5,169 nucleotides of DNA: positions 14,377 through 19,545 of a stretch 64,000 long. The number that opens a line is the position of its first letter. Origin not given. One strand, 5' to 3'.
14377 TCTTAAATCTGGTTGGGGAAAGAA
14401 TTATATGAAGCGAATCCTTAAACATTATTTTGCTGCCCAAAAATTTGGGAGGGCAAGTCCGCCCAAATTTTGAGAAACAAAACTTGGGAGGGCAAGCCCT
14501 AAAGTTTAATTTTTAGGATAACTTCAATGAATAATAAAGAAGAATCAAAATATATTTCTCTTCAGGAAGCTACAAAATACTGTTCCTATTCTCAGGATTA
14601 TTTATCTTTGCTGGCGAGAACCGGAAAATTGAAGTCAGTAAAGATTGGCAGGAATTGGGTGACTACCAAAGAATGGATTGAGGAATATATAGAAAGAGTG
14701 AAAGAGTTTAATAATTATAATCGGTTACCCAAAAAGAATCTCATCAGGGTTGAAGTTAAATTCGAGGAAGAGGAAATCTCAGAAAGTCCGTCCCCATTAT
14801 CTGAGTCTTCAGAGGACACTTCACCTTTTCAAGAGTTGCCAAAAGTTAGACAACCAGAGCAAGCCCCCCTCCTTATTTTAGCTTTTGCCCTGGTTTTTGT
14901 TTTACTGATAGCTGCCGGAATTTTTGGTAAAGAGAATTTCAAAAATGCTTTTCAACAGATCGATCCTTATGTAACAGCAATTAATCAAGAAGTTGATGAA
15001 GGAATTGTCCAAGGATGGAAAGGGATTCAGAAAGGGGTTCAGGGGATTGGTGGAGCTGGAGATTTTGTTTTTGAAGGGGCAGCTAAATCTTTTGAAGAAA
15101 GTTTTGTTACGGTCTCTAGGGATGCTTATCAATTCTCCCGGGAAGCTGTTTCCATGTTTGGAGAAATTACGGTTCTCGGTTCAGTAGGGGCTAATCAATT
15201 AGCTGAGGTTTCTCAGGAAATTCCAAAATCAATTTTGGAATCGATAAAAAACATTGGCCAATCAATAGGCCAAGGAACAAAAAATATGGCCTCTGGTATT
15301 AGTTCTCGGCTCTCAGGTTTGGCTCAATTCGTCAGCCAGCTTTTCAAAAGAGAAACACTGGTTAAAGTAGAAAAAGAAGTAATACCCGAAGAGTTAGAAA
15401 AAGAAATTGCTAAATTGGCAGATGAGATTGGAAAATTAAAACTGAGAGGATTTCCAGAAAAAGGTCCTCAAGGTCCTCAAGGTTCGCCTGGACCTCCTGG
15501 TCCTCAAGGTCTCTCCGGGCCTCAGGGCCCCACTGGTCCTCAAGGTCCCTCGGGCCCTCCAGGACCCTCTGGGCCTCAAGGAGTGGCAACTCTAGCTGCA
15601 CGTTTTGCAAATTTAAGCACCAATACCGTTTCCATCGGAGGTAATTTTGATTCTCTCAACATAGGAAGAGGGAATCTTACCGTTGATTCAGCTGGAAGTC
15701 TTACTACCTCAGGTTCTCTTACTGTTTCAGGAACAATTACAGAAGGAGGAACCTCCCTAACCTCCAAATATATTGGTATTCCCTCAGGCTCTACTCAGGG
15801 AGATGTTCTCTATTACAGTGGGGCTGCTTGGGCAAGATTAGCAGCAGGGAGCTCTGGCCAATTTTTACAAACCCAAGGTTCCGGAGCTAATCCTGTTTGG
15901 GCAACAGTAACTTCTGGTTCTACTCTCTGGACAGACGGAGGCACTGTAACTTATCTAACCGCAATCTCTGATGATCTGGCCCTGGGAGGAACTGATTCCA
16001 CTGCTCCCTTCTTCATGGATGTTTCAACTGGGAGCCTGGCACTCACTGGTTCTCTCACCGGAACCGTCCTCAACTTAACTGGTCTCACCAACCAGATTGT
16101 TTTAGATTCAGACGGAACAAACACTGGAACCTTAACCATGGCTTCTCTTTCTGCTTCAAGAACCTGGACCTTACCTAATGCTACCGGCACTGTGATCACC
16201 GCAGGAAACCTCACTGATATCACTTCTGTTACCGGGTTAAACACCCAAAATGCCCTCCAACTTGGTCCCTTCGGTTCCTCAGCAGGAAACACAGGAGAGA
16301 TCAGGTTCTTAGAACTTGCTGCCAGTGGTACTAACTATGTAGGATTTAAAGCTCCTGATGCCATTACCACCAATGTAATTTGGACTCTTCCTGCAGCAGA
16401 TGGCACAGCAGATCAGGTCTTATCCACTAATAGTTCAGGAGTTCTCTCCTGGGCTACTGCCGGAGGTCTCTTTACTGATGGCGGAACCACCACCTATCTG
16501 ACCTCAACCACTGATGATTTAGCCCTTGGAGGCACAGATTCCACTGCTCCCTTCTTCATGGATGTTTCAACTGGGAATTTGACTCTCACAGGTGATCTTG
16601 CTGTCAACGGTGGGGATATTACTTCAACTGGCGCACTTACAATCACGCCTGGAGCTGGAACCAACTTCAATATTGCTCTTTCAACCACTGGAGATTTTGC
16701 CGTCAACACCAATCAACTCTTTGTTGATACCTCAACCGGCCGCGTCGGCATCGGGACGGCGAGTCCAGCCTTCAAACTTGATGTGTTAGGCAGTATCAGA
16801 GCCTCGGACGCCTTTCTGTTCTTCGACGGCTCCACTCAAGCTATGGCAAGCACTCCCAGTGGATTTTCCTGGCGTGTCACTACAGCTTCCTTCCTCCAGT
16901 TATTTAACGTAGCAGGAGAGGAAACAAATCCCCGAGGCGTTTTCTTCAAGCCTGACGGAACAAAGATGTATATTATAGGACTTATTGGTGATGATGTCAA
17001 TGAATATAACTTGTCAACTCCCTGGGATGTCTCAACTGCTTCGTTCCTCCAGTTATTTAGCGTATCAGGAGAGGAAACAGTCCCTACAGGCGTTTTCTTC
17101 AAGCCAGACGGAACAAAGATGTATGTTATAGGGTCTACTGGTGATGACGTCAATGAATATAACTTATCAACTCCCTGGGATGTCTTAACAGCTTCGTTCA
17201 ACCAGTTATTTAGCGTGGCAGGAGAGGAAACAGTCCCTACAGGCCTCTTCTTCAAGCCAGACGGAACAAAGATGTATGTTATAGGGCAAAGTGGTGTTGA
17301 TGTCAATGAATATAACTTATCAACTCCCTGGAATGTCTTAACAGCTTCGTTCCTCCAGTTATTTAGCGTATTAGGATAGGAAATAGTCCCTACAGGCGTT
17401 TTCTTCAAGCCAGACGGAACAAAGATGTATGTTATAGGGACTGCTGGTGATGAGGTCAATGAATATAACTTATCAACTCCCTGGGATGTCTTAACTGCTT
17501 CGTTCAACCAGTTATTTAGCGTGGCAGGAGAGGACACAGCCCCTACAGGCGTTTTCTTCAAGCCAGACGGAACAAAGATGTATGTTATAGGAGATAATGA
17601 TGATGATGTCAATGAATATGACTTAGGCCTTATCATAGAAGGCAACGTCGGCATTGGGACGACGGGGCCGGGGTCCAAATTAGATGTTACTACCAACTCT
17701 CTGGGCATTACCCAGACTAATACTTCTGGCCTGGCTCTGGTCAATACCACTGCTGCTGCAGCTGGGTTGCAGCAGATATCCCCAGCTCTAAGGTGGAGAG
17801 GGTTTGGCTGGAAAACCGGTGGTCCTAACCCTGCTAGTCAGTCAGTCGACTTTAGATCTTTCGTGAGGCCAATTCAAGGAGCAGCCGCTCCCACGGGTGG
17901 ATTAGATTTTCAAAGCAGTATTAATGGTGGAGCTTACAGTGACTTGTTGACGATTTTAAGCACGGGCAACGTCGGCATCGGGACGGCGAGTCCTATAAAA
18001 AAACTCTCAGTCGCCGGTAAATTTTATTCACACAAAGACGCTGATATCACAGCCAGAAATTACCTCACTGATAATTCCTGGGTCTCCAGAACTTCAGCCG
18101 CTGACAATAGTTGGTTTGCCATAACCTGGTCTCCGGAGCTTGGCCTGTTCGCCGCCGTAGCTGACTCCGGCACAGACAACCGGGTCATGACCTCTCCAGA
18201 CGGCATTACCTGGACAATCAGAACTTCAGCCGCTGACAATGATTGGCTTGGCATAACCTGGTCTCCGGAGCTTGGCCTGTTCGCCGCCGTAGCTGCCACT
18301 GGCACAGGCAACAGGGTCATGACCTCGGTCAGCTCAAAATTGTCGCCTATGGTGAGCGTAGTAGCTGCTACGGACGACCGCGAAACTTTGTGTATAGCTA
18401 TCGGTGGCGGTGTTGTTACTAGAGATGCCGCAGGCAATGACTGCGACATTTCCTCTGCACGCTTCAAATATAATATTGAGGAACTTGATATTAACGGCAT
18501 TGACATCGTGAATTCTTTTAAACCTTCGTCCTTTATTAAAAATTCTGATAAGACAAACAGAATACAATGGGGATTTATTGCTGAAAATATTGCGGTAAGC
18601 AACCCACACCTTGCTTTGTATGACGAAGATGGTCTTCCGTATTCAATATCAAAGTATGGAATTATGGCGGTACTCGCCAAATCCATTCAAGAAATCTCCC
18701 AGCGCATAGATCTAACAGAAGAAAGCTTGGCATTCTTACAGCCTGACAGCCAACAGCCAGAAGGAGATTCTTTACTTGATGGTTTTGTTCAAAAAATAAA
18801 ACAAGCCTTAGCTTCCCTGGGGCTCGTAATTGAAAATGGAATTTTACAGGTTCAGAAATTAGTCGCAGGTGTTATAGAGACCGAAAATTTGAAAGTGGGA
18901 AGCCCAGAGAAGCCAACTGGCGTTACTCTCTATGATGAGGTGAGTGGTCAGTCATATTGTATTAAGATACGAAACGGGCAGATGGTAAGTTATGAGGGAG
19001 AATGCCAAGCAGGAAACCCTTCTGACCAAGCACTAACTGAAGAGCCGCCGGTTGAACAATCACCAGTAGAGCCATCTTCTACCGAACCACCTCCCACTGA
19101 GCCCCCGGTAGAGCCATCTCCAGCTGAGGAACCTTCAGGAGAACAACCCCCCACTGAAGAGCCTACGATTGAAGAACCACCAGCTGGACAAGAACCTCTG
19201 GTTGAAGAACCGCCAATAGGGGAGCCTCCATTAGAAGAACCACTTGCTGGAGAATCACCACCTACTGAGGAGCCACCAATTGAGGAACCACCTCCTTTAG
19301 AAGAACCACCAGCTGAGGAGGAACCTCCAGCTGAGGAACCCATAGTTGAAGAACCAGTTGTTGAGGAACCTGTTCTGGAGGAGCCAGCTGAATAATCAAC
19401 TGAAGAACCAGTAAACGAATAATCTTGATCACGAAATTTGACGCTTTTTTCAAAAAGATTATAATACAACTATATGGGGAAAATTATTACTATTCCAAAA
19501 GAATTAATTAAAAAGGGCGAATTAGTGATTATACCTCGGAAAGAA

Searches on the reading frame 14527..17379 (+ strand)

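Call 34: search_protein_families(library=pfam, proteins=[window:14527-17379:+])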
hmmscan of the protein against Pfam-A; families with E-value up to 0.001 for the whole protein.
window:14527-17379:+ (950 aa): 3 families
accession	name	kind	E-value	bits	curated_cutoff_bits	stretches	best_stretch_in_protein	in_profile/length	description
PF01391.23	Collagen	-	1.6e-06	28.2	27.2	1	312-352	6-46/60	Collagen triple helix repeat (20 copies)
PF08450.18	SGL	-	0.00032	20.8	26.3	0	851-882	134-165/246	SMP-30/Gluconolactonase/LRE-like region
PF12728.13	HTH_17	-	0.00043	20.9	27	1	9-57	1-49/51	Helix-turn-helix domain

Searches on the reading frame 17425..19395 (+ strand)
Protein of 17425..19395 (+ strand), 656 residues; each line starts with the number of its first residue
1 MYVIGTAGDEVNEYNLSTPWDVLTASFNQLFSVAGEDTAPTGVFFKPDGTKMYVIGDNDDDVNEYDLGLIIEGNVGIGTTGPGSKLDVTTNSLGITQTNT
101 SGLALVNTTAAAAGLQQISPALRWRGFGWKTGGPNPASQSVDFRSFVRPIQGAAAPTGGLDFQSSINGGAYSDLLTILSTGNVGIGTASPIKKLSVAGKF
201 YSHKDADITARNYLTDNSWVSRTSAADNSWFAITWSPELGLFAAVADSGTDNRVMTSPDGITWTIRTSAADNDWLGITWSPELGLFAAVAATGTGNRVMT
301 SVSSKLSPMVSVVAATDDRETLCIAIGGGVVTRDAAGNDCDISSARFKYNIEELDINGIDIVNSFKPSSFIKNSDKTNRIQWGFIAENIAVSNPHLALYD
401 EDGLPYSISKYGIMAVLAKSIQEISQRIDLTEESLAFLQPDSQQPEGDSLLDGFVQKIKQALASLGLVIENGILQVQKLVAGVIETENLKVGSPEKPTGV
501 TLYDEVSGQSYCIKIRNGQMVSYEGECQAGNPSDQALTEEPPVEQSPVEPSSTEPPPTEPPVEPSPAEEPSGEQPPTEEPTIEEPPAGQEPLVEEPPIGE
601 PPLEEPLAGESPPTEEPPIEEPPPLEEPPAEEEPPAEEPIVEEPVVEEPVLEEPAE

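Call 34: search_protein_families(library=pfam, proteins=[window:17425-19395:+])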
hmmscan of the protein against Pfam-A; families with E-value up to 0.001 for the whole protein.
window:17425-19395:+ (656 aa): 2 families
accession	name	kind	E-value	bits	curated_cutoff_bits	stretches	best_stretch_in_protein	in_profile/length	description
PF02095.21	Extensin_1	-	2.5e-09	37.6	105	1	532-654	5-124/171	Extensin-like protein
PF13884.11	Peptidase_S74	-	8.5e-08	32.8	22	1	343-389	1-49/58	Chaperone of endosialidase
